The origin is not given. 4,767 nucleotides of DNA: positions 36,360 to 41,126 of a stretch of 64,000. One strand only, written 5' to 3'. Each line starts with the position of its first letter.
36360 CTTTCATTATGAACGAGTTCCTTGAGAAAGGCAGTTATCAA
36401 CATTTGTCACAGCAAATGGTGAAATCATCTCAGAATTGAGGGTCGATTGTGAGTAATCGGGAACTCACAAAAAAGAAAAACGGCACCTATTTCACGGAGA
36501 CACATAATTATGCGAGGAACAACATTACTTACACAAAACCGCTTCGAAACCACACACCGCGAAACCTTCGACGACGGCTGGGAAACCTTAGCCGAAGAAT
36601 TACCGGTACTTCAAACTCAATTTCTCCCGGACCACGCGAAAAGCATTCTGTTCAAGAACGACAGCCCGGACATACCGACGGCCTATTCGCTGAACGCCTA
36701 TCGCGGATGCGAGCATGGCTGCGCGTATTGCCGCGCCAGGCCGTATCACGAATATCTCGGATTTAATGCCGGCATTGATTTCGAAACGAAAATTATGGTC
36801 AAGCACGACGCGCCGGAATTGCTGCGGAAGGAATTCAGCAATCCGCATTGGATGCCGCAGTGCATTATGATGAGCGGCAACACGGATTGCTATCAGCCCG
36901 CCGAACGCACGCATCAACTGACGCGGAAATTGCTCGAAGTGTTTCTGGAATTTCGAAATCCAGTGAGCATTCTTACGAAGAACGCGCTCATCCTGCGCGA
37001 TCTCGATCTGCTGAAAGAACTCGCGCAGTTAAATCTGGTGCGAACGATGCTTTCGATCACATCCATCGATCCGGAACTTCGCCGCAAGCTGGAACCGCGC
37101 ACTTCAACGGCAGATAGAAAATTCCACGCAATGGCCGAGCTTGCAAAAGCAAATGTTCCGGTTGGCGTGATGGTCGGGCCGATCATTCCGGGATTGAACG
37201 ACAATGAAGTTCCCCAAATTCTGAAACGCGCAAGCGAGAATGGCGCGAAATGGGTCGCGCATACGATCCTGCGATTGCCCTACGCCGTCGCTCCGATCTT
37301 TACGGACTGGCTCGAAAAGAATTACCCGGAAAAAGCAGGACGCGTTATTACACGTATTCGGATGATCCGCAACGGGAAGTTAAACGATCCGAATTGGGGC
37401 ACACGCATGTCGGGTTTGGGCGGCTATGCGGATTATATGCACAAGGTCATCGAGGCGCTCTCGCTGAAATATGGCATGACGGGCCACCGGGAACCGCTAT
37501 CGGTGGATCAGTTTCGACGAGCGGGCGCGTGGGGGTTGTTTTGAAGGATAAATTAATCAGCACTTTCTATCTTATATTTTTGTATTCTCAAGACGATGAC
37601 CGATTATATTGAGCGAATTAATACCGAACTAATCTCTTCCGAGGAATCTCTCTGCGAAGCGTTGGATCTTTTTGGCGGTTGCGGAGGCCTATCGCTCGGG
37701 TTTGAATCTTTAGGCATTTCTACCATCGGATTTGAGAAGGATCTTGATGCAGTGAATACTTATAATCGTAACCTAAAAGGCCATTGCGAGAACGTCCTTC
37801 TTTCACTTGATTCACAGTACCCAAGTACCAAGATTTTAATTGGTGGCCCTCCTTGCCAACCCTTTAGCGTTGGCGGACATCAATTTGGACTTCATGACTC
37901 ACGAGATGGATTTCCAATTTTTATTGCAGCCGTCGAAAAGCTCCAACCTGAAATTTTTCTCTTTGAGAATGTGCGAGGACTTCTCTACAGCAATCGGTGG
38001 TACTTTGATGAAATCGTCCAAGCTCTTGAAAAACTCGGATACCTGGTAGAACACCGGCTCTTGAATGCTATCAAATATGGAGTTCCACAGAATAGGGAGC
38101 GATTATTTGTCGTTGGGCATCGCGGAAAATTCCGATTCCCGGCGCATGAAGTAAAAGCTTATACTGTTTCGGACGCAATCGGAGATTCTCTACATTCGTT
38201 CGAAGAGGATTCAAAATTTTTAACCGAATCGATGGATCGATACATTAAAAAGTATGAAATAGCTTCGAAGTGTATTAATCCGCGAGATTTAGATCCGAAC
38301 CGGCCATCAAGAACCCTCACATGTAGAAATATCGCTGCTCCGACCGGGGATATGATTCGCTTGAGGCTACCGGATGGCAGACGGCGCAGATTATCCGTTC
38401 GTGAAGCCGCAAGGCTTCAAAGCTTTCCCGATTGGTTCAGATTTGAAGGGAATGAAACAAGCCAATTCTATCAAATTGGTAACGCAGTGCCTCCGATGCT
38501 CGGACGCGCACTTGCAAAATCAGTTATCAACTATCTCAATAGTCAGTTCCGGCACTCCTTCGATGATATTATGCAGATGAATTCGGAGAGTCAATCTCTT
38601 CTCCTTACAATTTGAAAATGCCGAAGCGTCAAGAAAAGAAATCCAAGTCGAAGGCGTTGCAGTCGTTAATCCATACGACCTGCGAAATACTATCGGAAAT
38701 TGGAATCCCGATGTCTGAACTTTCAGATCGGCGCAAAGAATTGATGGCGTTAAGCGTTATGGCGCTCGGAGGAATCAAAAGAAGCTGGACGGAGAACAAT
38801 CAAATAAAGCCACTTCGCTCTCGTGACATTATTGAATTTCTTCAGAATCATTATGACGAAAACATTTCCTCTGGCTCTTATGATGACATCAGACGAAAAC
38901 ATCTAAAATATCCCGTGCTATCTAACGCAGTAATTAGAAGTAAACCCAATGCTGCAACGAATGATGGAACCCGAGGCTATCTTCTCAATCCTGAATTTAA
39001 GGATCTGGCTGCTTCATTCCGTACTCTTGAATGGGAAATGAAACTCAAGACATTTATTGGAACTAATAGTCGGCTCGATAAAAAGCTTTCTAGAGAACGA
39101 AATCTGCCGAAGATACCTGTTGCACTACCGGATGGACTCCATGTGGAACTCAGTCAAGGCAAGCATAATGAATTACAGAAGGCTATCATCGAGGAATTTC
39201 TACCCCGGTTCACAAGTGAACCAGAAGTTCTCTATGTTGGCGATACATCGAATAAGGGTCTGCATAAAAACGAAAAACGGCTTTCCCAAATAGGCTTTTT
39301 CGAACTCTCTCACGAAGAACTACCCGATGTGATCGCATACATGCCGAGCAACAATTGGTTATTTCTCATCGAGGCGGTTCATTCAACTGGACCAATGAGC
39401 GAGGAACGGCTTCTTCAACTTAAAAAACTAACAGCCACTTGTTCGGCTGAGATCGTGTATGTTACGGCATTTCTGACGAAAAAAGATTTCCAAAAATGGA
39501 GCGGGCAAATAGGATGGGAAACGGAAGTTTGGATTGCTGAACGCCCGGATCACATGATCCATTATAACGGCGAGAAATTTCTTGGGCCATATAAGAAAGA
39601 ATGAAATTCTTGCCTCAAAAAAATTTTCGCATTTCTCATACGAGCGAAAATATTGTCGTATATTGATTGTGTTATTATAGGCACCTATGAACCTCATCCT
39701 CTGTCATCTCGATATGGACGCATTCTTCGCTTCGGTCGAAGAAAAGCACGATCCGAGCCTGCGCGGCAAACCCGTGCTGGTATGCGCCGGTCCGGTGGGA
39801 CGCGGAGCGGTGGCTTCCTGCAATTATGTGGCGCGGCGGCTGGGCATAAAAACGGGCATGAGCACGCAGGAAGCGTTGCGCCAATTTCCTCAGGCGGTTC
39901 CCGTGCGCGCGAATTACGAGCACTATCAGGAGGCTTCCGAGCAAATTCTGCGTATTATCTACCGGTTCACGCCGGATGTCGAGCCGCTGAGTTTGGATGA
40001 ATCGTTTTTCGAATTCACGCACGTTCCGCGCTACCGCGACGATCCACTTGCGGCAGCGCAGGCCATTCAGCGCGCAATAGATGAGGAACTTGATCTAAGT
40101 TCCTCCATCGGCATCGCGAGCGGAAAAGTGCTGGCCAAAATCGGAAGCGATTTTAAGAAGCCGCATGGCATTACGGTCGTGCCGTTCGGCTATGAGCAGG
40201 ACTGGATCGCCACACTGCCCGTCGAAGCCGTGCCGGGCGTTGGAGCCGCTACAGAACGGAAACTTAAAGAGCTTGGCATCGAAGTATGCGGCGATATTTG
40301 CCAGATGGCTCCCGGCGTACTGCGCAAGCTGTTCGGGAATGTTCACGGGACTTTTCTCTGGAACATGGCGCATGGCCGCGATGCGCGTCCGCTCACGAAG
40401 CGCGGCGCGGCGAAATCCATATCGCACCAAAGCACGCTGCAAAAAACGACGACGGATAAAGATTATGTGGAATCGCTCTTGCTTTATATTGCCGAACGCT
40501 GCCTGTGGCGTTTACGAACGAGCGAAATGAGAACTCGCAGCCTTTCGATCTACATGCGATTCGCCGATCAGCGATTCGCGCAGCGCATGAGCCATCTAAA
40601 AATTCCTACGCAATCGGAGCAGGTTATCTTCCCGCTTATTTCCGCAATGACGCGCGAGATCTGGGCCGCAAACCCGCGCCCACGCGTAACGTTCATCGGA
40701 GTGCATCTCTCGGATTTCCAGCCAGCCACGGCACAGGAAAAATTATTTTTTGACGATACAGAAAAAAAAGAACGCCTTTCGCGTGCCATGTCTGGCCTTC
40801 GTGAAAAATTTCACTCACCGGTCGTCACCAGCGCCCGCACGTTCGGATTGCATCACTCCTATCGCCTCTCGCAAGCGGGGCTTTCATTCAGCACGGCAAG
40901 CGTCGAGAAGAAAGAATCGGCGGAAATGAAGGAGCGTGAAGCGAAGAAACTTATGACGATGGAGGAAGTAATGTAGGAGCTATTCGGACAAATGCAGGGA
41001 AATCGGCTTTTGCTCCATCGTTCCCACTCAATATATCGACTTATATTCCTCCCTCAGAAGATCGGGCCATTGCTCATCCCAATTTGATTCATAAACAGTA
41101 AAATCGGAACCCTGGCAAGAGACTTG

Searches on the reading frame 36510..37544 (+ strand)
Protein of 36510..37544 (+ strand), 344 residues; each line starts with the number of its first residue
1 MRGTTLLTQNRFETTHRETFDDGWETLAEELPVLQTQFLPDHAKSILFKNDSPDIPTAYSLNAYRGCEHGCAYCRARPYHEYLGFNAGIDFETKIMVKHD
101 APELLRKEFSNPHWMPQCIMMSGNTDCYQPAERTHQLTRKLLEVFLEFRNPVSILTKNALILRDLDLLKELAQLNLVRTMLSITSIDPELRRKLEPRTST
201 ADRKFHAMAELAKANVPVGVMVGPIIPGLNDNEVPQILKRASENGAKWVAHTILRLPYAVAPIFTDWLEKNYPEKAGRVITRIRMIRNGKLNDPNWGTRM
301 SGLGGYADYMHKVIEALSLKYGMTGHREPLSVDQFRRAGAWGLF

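Call 41: search_protein_families(library=pfam, proteins=[window:36510-37544:+], max_evalue=0.001)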
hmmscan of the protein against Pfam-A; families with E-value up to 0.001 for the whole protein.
window:36510-37544:+ (344 aa): 1 family
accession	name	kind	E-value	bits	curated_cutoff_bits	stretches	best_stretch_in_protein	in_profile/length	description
PF04055.27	Radical_SAM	-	1.9e-16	61.1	29.5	1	62-240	2-165/166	Radical SAM superfamily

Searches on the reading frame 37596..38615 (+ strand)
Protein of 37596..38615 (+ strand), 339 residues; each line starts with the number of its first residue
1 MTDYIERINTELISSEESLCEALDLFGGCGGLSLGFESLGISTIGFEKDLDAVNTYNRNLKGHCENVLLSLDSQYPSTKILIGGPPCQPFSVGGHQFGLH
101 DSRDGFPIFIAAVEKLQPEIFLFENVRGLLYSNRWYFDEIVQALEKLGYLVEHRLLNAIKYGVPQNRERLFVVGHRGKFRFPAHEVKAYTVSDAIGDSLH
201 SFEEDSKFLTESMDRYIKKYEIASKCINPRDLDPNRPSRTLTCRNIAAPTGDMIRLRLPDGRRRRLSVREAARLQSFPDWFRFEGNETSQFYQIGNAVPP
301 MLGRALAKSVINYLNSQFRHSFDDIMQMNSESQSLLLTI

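Call 41: search_protein_families(library=pfam, proteins=[window:37596-38615:+], max_evalue=0.001)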
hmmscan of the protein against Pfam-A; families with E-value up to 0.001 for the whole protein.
window:37596-38615:+ (339 aa): 1 family
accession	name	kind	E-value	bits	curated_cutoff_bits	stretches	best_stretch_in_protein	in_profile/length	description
PF00145.23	DNA_methylase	-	3.3e-62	211.2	22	1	22-311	3-323/324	C-5 cytosine-specific DNA methylase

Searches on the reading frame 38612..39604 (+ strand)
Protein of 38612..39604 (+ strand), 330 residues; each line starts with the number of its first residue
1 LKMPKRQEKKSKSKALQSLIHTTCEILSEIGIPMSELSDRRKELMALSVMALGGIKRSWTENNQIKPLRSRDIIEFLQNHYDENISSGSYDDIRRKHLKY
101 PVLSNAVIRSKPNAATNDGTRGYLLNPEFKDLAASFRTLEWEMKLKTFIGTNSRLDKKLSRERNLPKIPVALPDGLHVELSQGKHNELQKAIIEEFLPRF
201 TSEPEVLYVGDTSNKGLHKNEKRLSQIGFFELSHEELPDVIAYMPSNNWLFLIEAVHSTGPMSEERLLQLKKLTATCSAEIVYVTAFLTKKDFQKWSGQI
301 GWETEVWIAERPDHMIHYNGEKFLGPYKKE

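Call 41: search_protein_families(library=pfam, proteins=[window:38612-39604:+], max_evalue=0.001)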
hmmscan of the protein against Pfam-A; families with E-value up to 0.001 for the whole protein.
window:38612-39604:+ (330 aa): 2 families
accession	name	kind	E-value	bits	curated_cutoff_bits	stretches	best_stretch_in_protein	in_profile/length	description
PF06616.17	BsuBI_PstI_RE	-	4.5e-62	208.5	27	1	168-321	1-154/154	BsuBI/PstI restriction endonuclease domain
PF17728.7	BsuBI_PstI_RE_N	-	1.8e-20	73.7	27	1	19-152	3-135/140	BsuBI/PstI restriction endonuclease HTH domain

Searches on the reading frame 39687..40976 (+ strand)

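Call 41: search_protein_families(library=pfam, proteins=[window:39687-40976:+], max_evalue=0.001)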
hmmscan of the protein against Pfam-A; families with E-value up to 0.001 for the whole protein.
window:39687-40976:+ (429 aa): 5 families
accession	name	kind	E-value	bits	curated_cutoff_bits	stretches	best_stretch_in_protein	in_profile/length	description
PF00817.25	IMS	-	4e-44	150.5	23.2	1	8-155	1-148/148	impB/mucB/samB family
PF11799.13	IMS_C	-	4.4e-18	66.1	20.7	1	243-350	2-105/109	impB/mucB/samB family C-terminal domain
PF21999.2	IMS_HHH_1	-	4.4e-12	46.7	27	1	182-232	3-53/53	DNA polymerase-iota, thumb domain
PF11798.14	IMS_HHH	-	7.1e-06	26.4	24.4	1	170-198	4-32/32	IMS family HHH motif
PF21704.3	POLH-Rev1_HhH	-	2.1e-05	25.1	27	1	178-230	2-55/56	DNApol eta/Rev1, HhH motif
